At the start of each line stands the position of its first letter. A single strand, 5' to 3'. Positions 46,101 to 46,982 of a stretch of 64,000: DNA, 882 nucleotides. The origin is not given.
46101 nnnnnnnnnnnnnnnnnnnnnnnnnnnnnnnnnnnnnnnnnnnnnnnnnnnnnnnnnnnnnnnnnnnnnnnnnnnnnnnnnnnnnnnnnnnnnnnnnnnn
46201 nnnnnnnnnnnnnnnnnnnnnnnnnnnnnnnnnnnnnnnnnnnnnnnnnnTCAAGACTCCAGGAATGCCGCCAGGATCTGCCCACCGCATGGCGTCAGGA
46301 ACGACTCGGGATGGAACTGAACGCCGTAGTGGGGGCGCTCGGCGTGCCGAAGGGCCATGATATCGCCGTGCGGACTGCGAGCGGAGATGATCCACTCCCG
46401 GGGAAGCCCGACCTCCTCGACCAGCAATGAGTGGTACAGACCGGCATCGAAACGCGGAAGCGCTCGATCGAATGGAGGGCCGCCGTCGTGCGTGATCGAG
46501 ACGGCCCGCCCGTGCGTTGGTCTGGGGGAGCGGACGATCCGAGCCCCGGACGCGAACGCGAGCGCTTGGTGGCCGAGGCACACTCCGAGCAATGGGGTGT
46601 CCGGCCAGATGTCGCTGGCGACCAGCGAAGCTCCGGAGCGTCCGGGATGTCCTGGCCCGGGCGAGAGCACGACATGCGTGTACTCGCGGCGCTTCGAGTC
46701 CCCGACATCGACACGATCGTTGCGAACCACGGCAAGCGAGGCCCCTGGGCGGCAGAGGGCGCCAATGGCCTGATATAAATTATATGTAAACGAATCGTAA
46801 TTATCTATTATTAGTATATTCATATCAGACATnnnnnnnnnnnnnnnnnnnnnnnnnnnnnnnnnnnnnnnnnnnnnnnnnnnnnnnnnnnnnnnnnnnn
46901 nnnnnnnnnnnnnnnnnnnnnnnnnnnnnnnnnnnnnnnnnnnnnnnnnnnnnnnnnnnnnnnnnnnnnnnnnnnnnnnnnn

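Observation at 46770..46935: AT-rich island spanning the hemW 3' end, a 48-nt spacer and the first 25 codons of pabA, with an internal inverted repeat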

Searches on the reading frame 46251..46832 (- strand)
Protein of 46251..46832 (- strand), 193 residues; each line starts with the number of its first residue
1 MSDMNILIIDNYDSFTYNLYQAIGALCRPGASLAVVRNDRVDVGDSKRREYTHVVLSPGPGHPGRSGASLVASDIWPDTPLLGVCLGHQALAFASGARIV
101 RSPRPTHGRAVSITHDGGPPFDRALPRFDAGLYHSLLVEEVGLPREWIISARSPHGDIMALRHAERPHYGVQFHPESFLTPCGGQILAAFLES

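Call 11: find_homologous_proteins(query=window:46254-46832:-)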
Query seq(193 aa) (193 aa): 8000 proteins with E <= 0.001 among 8000 candidates; the best 120 are listed.
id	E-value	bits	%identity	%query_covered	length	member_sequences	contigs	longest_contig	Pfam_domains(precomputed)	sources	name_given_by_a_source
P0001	3.9e-126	436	99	100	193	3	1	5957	PF07722.20,PF00117.35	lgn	-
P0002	3.6e-67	244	64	97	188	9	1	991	PF07722.20,PF00117.35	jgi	jgi:anthranilate synthase/aminodeoxychorismate synthase-like glutamine amidotransferase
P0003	2.7e-66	241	61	97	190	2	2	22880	PF07722.20,PF00117.35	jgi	jgi:anthranilate synthase component 2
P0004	1.6e-65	238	58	96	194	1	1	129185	PF07722.20,PF00117.35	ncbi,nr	ncbi:MAG: aminodeoxychorismate/anthranilate synthase component II [Planctomycetes bacterium]|nr:amin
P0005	2.7e-64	234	61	97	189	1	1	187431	PF07722.20,PF00117.35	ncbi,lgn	-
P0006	3.4e-64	234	58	97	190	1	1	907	PF07722.20,PF00117.35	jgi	jgi:anthranilate synthase/aminodeoxychorismate synthase-like glutamine amidotransferase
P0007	3.6e-64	234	59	97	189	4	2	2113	PF07722.20,PF00117.35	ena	-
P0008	4.1e-64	234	59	97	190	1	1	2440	PF07722.20,PF00117.35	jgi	-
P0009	4.5e-64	234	61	97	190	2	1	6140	PF07722.20,PF00117.35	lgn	-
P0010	2.9e-63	231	59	97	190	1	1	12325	PF07722.20,PF00117.35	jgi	jgi:anthranilate synthase component II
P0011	7.6e-63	230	60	97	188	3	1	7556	PF07722.20,PF00117.35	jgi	jgi:anthranilate synthase/aminodeoxychorismate synthase-like glutamine amidotransferase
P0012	9.5e-63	229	57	97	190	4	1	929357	PF07722.20,PF00117.35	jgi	-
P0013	1.1e-62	229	56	97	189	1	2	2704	PF07722.20,PF00117.35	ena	-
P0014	1.3e-62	229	57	97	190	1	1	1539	PF07722.20,PF00117.35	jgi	jgi:anthranilate synthase component II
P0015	1.4e-62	229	59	96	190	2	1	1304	PF07722.20,PF00117.35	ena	-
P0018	6.3e-62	227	59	96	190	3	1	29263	PF07722.20,PF00117.35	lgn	-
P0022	6.5e-61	223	59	96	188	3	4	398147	PF07722.20,PF00117.35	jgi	jgi:anthranilate synthase/aminodeoxychorismate synthase-like glutamine amidotransferase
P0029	2.9e-60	221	59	97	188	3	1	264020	PF07722.20,PF00117.35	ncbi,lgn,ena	-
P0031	7.7e-60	220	58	96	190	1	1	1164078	PF07722.20,PF00117.35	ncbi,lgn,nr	ncbi:MAG: glutamine amidotransferase [Planctomycetota bacterium]|nr:MAG: glutamine amidotransferase 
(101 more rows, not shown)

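Call 13: find_encoding_contigs(protein=P0001, flank=6000, max_places=6)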
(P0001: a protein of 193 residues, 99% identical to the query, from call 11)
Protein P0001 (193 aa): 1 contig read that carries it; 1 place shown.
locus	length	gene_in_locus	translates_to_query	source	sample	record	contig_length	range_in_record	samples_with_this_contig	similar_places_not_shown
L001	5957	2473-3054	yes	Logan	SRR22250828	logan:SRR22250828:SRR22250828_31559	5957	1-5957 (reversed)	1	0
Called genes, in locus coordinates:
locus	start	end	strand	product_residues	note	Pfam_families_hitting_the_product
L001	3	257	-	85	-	?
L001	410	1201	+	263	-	PF00140:Sigma70_r1_2, PF04542:Sigma70_r2, PF04539:Sigma70_r3 (weak), PF04545:Sigma70_r4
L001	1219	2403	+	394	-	PF04055:Radical_SAM, PF06969:HemN_C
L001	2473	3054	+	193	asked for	PF00117:GATase, PF07722:Peptidase_C26 (weak)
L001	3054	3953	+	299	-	PF00215:OMPdecase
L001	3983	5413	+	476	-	PF10079:Rossmann-like_BshC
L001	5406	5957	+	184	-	?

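Call 14: find_encoding_contigs(protein=P0003, flank=5000, max_places=3)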
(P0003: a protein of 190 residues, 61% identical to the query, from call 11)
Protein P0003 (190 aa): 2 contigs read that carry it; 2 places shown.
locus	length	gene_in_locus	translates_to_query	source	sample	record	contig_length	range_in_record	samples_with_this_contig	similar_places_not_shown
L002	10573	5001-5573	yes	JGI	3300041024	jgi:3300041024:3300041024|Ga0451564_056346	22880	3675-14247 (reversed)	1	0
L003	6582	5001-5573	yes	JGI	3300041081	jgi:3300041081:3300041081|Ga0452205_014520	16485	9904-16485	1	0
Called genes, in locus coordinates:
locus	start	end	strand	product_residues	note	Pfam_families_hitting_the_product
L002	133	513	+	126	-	-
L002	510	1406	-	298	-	PF02195:ParB_N, PF17762:HTH_ParB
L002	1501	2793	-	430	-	PF00381:PTS-HPr (weak)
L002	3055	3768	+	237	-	PF04542:Sigma70_r2, PF04539:Sigma70_r3 (weak), PF04545:Sigma70_r4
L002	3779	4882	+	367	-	-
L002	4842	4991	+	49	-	-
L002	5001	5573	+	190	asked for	PF00117:GATase, PF07722:Peptidase_C26 (weak)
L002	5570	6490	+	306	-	PF00215:OMPdecase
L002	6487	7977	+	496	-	PF10079:Rossmann-like_BshC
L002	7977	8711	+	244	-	PF02585:PIG-L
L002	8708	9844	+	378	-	PF13477:Glyco_trans_4_2, PF13439:Glyco_transf_4, PF13579:Glyco_trans_4_4, PF20706:GT4-conflict, PF00534:Glycos_transf_1, PF13692:Glyco_trans_1_4, PF13524:Glyco_trans_1_2 (weak)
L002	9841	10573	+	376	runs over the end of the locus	PF00266:Aminotran_5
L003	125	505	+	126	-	-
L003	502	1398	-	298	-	PF02195:ParB_N, PF17762:HTH_ParB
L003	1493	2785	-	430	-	PF00381:PTS-HPr (weak)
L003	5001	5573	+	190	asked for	PF00117:GATase, PF07722:Peptidase_C26 (weak)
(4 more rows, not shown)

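Call 15: search_protein_families(library=pfam, proteins=[window:46251-46832:-])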
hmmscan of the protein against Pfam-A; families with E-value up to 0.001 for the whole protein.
window:46251-46832:- (193 aa): 2 families
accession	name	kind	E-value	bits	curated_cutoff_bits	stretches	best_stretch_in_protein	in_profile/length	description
PF00117.34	GATase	-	8.5e-43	146.7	22.8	1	7-191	1-187/190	Glutamine amidotransferase class-I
PF07722.19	Peptidase_C26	-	5e-08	33.4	20.5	1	70-176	97-219/219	Peptidase C26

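Call 21: find_encoding_contigs(protein=P0004, flank=10000, max_places=1)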
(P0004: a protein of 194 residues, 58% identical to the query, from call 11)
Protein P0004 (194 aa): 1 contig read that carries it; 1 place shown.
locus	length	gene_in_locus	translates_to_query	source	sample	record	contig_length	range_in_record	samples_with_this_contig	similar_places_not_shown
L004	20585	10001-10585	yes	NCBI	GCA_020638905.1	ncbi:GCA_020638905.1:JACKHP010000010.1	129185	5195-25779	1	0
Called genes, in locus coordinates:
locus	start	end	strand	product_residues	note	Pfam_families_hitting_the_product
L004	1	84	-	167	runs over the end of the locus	PF01948:PyrI, PF02748:PyrI_C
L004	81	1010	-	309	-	PF02729:OTCace_N, PF00185:OTCace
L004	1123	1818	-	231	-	PF04028:DUF374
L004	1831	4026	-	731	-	PF08334:T2SSG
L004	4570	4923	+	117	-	-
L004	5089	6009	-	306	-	PF02195:ParB_N, PF17762:HTH_ParB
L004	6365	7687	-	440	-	PF00381:PTS-HPr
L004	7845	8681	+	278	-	PF00140:Sigma70_r1_2, PF04542:Sigma70_r2, PF04539:Sigma70_r3 (weak), PF04545:Sigma70_r4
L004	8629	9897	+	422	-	PF04055:Radical_SAM, PF06969:HemN_C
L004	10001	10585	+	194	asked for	PF00117:GATase, PF07722:Peptidase_C26 (weak)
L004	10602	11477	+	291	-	PF00215:OMPdecase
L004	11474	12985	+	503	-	PF10079:Rossmann-like_BshC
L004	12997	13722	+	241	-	PF02585:PIG-L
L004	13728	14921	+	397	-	PF13439:Glyco_transf_4, PF13477:Glyco_trans_4_2, PF13579:Glyco_trans_4_4, PF20706:GT4-conflict, PF00534:Glycos_transf_1, PF13692:Glyco_trans_1_4, PF13524:Glyco_trans_1_2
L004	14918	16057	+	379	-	PF00266:Aminotran_5, PF00155:Aminotran_1_2 (faint)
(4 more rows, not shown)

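Call 22: find_encoding_contigs(protein=P0005, flank=10000, max_places=1)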
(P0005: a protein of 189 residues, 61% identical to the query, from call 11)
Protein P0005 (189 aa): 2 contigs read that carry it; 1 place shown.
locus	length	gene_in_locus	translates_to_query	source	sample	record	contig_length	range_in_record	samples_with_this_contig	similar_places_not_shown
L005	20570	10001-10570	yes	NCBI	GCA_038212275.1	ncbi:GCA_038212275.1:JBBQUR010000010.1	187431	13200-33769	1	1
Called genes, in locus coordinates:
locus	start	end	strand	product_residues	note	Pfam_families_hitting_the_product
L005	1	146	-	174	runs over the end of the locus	PF01948:PyrI, PF02748:PyrI_C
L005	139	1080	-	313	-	PF02729:OTCace_N, PF00185:OTCace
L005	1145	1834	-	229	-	PF04028:DUF374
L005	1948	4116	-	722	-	PF08334:T2SSG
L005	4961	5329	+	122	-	-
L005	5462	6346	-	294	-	PF02195:ParB_N, PF17762:HTH_ParB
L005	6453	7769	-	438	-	PF00381:PTS-HPr (weak)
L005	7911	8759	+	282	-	PF00140:Sigma70_r1_2, PF04542:Sigma70_r2, PF04539:Sigma70_r3, PF04545:Sigma70_r4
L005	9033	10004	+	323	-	PF04055:Radical_SAM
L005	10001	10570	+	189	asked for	PF00117:GATase, PF07722:Peptidase_C26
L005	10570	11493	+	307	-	PF00215:OMPdecase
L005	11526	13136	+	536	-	PF10079:Rossmann-like_BshC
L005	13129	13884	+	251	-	PF02585:PIG-L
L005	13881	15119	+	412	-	PF13477:Glyco_trans_4_2, PF13439:Glyco_transf_4, PF13579:Glyco_trans_4_4, PF20706:GT4-conflict, PF00534:Glycos_transf_1, PF13692:Glyco_trans_1_4, PF13524:Glyco_trans_1_2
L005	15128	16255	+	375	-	PF00266:Aminotran_5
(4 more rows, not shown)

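Call 23: find_encoding_contigs(protein=P0012, flank=10000, max_places=1)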
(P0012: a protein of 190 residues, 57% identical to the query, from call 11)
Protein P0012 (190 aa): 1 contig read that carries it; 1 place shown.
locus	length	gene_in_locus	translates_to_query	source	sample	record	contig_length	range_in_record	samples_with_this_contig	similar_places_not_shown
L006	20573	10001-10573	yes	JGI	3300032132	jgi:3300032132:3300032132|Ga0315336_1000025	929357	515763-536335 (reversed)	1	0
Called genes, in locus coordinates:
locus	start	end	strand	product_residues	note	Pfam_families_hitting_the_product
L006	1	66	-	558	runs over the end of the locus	PF00202:Aminotran_3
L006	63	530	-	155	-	PF01948:PyrI, PF02748:PyrI_C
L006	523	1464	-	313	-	PF02729:OTCace_N, PF00185:OTCace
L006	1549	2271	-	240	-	PF04028:DUF374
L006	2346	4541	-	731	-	PF08334:T2SSG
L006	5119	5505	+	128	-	-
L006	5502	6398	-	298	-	PF02195:ParB_N, PF17762:HTH_ParB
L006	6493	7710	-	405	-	PF00381:PTS-HPr (weak)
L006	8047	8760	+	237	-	PF04542:Sigma70_r2, PF04539:Sigma70_r3 (weak), PF04545:Sigma70_r4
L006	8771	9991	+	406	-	PF04055:Radical_SAM, PF06969:HemN_C (weak)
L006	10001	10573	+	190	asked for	PF00117:GATase, PF07722:Peptidase_C26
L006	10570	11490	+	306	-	PF00215:OMPdecase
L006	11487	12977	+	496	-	PF10079:Rossmann-like_BshC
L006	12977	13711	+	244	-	PF02585:PIG-L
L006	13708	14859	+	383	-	PF13477:Glyco_trans_4_2, PF13439:Glyco_transf_4, PF13579:Glyco_trans_4_4, PF20706:GT4-conflict, PF00534:Glycos_transf_1, PF13692:Glyco_trans_1_4, PF13524:Glyco_trans_1_2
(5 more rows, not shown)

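Call 24: find_encoding_contigs(protein=P0031, flank=10000, max_places=1)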
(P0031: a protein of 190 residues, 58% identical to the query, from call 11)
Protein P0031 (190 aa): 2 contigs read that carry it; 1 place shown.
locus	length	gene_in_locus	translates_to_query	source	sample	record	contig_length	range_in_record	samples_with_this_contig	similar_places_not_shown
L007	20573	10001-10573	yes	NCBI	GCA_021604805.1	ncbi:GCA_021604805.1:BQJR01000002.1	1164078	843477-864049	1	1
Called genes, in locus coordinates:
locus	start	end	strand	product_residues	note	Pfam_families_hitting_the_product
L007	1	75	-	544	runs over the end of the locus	PF00202:Aminotran_3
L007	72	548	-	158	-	PF01948:PyrI, PF02748:PyrI_C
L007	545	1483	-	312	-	PF02729:OTCace_N, PF00185:OTCace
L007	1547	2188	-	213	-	PF04028:DUF374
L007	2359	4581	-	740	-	PF08334:T2SSG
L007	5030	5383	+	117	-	-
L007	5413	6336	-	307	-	PF02195:ParB_N, PF17762:HTH_ParB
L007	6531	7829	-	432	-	PF00381:PTS-HPr (weak)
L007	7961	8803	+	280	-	PF00140:Sigma70_r1_2, PF04539:Sigma70_r3 (faint), PF04542:Sigma70_r2, PF08281:Sigma70_r4_2 (faint), PF04545:Sigma70_r4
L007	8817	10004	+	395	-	PF04055:Radical_SAM, PF06969:HemN_C (weak)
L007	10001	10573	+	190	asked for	PF00117:GATase, PF07722:Peptidase_C26 (weak)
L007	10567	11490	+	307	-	PF00215:OMPdecase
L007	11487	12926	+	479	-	PF10079:Rossmann-like_BshC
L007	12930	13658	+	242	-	PF02585:PIG-L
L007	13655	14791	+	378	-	PF13439:Glyco_transf_4, PF13477:Glyco_trans_4_2, PF13579:Glyco_trans_4_4, PF20706:GT4-conflict, PF00534:Glycos_transf_1, PF13692:Glyco_trans_1_4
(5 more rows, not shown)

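Call 40: find_related_loci(query=A2, collection=genome_contigs, flank=8000)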
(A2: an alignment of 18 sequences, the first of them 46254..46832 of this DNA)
Query A2 (193 aa) in genome_contigs; peptide patterns used: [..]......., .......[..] (x = any residue, [..] = any of these).
600 stretches matched a pattern (row limit reached: there are more); 592 encode a relative of the query (tblastn E <= 1e-3); the best 80 are kept; 80 distinct loci.
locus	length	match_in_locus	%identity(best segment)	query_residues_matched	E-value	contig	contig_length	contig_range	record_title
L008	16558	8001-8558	58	6-191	1e-66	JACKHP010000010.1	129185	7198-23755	MAG: Planctomycetota bacterium isolate HK-STAS-PLAN-21 HK-STAS-PLAN-21_10, whole genome shotgun sequence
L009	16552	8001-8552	50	6-191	3e-50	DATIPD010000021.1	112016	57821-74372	MAG TPA_asm: Pyrinomonadaceae bacterium isolate SMAG_U15841 k141_1290808, whole genome shotgun sequence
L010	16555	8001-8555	48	6-192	5e-50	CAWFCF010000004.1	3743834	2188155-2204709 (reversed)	MAG: uncultured Chloroflexia bacterium isolate MFD02416.bin.1.105 genome assembly, contig: contig_12136, whole genome sh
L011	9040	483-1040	47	4-191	6e-49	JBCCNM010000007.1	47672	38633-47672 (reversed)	MAG: Pseudomonadota bacterium isolate P01_C01_bin.79 k141_112126_length_47672_cov_52.6555, whole genome shotgun sequence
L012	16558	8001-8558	49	6-193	7e-49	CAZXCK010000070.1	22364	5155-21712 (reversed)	MAG TPA_asm: uncultured Anaerolineaceae bacterium isolate SRP332253_co1_196 genome assembly, contig: NODE_3623_length_22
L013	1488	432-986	48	6-191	3e-50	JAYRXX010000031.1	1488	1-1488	MAG: Elusimicrobiota bacterium isolate EBPR_ori4bin.9 k141_92126, whole genome shotgun sequence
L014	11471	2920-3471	47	6-191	1e-48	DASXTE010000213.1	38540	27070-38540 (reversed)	MAG TPA_asm: Pyrinomonadaceae bacterium isolate SMAG_U4684 k141_355592, whole genome shotgun sequence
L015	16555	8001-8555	48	6-192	2e-48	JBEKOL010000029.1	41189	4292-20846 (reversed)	MAG: Syntrophales bacterium isolate SPRUCE 43 SPRUCE_43_29, whole genome shotgun sequence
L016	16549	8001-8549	49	6-191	2e-48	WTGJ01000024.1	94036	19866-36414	MAG: Chloroflexi bacterium isolate CO36387bin_22 NODE_78_length_94036_cov_77.106617, whole genome shotgun sequence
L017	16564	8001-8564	45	4-193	5e-48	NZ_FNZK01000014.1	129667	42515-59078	Propionispira arboris strain DSM 2179, whole genome shotgun sequence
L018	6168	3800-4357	48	6-192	3e-48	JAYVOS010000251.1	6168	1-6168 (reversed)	MAG: Chloracidobacterium sp. isolate GL72_DN_concoct_256 GL72_DN_concoct_256_250, whole genome shotgun sequence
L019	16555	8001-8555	45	6-192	1e-47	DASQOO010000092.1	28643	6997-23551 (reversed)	MAG TPA_asm: Steroidobacteraceae bacterium isolate SMAG_U10805 k141_1561184, whole genome shotgun sequence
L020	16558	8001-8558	48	6-192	2e-47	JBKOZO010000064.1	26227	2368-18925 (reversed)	MAG: Acidobacteriota bacterium isolate GB_HAYS_MAG_00032 GB_HAYS_000000420317, whole genome shotgun sequence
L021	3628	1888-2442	46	6-192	3e-47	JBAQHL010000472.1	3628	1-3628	MAG: Desulfobaccales bacterium isolate MFD09338_ilm_asm_bin2 k127_143882, whole genome shotgun sequence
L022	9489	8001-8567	48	4-193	4e-47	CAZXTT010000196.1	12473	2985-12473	MAG TPA_asm: uncultured Rhizobiaceae bacterium isolate binchicken_co219_131 genome assembly, contig: k141_236150, whole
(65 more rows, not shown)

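Call 47: find_encoding_contigs(protein=P0022, flank=6000, max_places=1)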
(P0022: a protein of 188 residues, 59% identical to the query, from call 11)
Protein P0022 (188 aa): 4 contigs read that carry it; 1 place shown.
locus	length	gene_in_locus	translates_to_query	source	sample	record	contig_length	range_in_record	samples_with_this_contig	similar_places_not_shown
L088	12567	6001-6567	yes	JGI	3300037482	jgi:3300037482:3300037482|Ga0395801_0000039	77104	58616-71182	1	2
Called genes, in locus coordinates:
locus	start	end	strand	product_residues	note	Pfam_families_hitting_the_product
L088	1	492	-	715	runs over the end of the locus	PF08334:T2SSG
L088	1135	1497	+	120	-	-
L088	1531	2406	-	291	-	PF02195:ParB_N, PF17762:HTH_ParB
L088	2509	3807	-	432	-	PF00381:PTS-HPr (weak)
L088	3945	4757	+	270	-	PF00140:Sigma70_r1_2, PF04542:Sigma70_r2, PF04539:Sigma70_r3, PF04545:Sigma70_r4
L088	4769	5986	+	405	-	PF04055:Radical_SAM, PF06969:HemN_C (weak)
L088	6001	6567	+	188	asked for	PF00117:GATase, PF07722:Peptidase_C26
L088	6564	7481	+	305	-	PF00215:OMPdecase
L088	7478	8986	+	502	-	PF10079:Rossmann-like_BshC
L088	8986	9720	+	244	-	PF02585:PIG-L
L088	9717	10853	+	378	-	PF13477:Glyco_trans_4_2, PF13439:Glyco_transf_4, PF13579:Glyco_trans_4_4, PF20706:GT4-conflict, PF00534:Glycos_transf_1, PF13692:Glyco_trans_1_4, PF13524:Glyco_trans_1_2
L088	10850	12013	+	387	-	PF00266:Aminotran_5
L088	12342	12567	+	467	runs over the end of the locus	PF11638:DnaA_N, PF00308:Bac_DnaA, PF01695:IstB_IS21, PF00004:AAA, PF08299:Bac_DnaA_C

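Call 48: find_encoding_contigs(protein=P0029, flank=6000, max_places=1)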
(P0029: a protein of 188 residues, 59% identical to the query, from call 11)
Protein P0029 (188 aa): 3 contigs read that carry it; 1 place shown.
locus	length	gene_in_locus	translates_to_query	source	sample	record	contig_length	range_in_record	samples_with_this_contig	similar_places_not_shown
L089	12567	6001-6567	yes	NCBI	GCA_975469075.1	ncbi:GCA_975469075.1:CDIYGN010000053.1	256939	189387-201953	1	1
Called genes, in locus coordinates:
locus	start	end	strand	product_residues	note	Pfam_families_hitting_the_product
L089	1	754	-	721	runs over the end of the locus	PF08334:T2SSG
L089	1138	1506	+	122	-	-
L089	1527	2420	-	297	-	PF02195:ParB_N, PF17762:HTH_ParB, PF01978:TrmB (faint)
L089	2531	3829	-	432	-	PF00381:PTS-HPr (faint)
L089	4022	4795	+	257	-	PF04542:Sigma70_r2, PF04539:Sigma70_r3 (weak), PF04545:Sigma70_r4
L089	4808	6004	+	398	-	PF04055:Radical_SAM, PF06969:HemN_C (weak)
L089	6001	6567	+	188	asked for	PF00117:GATase, PF07722:Peptidase_C26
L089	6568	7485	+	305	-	PF00215:OMPdecase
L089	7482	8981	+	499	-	PF10079:Rossmann-like_BshC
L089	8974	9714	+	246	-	PF02585:PIG-L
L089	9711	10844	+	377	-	PF13439:Glyco_transf_4, PF13477:Glyco_trans_4_2, PF13579:Glyco_trans_4_4, PF20706:GT4-conflict, PF00534:Glycos_transf_1, PF13692:Glyco_trans_1_4, PF13524:Glyco_trans_1_2 (weak)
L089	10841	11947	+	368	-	PF00266:Aminotran_5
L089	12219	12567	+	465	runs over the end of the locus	PF11638:DnaA_N, PF00308:Bac_DnaA, PF01695:IstB_IS21, PF00004:AAA (weak), PF22688:Hda_lid (weak), PF08299:Bac_DnaA_C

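Call 49: find_encoding_contigs(protein=P0018, flank=6000, max_places=1)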
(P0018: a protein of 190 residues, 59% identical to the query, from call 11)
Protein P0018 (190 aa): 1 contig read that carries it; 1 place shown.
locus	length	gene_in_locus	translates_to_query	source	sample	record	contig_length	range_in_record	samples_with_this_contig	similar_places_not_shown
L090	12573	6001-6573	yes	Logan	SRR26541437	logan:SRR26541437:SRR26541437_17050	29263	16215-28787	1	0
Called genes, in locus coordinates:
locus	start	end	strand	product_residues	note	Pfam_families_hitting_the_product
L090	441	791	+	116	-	-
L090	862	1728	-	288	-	PF02195:ParB_N, PF17762:HTH_ParB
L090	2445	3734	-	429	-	PF00381:PTS-HPr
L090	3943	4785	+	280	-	PF00140:Sigma70_r1_2, PF04542:Sigma70_r2, PF04539:Sigma70_r3, PF04545:Sigma70_r4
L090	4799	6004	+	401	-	PF04055:Radical_SAM, PF06969:HemN_C (weak)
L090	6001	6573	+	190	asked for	PF00117:GATase, PF07722:Peptidase_C26 (weak)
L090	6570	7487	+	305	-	PF00215:OMPdecase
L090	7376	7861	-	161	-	-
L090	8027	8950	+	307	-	PF10079:Rossmann-like_BshC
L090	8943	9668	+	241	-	PF02585:PIG-L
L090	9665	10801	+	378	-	PF13439:Glyco_transf_4, PF13477:Glyco_trans_4_2, PF13579:Glyco_trans_4_4, PF20706:GT4-conflict, PF00534:Glycos_transf_1, PF13692:Glyco_trans_1_4, PF13524:Glyco_trans_1_2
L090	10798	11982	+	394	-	PF00266:Aminotran_5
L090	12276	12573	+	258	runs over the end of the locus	?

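Call 50: find_encoding_contigs(protein=P0009, flank=6000, max_places=1)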
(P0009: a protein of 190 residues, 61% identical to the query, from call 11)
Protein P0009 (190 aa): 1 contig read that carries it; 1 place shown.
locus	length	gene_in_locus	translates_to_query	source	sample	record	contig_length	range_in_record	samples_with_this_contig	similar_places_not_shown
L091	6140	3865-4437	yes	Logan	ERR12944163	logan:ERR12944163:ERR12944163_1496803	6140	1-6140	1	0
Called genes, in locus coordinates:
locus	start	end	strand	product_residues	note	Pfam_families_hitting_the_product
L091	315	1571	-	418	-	PF00381:PTS-HPr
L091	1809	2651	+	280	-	PF00140:Sigma70_r1_2, PF04542:Sigma70_r2, PF04539:Sigma70_r3 (weak), PF04545:Sigma70_r4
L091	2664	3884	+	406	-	PF04055:Radical_SAM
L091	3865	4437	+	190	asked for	PF00117:GATase, PF07722:Peptidase_C26 (weak)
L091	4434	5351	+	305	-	PF00215:OMPdecase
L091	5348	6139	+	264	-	?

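Call 63: search_protein_families(library=ncbifam, proteins=[window:46251-46832:-])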
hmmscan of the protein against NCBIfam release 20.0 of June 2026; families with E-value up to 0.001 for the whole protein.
window:46251-46832:- (193 aa): 23 families
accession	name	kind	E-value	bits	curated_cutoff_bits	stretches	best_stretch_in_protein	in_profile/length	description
NF011201.0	PRK14607.1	equivalog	1.1e-57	195.9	670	1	6-192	2-187/534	bifunctional anthranilate synthase component II/anthranilate phosphoribosyltransferase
NF005849.0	PRK07765.1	equivalog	7.2e-49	166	308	1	4-192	1-190/219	aminodeoxychorismate/anthranilate synthase component II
NF005799.0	PRK07649.1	equivalog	2.2e-45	154.6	327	1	6-192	2-186/195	aminodeoxychorismate/anthranilate synthase component II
NF005946.0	PRK08007.1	equivalog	3.3e-44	150.6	332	1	6-192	2-186/187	aminodeoxychorismate synthase component 2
TIGR00566.1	trpG_papA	subfamily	6.6e-44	150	121.05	1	6-192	2-191/192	glutamine amidotransferase of anthranilate synthase or aminodeoxychorismate synthase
NF005271.0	PRK06774.1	equivalog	1.9e-42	144.9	340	1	6-192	2-190/191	aminodeoxychorismate synthase component II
NF006462.0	PRK08857.1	equivalog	3.7e-42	144.1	345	1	6-192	2-191/193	aminodeoxychorismate/anthranilate synthase component II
NF041322.1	Anth_synII_Halo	equivalog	6.4e-39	133.6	320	1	8-192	1-188/190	anthranilate synthase component II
TIGR01823.1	PabB-fungal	equivalog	5.3e-35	120.9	442.55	1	4-191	6-201/742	aminodeoxychorismate synthase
NF005367.0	PRK06895.1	equivalog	8.8e-35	120.3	265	1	4-192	2-187/190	anthranilate synthase component II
NF010081.0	PRK13566.1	equivalog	1.9e-33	115.7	645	1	3-181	528-704/729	anthranilate synthase component I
TIGR01815.1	TrpE-clade3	equivalog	7.7e-29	100.2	739.15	1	4-185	517-696/717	anthranilate synthase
NF007073.0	PRK09522.1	equivalog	9.5e-25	87.5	738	1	5-188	3-184/531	bifunctional anthranilate synthase glutamate amidotransferase component TrpG/anthranilate phosphoribosyltransferase TrpD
NF004169.0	PRK05637.1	equivalog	1.6e-22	80.2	332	1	5-189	4-201/210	anthranilate synthase component II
TIGR00888.1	guaA_Nterm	equivalog_domain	2.1e-20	72.9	172.15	1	41-192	32-182/188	glutamine-hydrolyzing GMP synthase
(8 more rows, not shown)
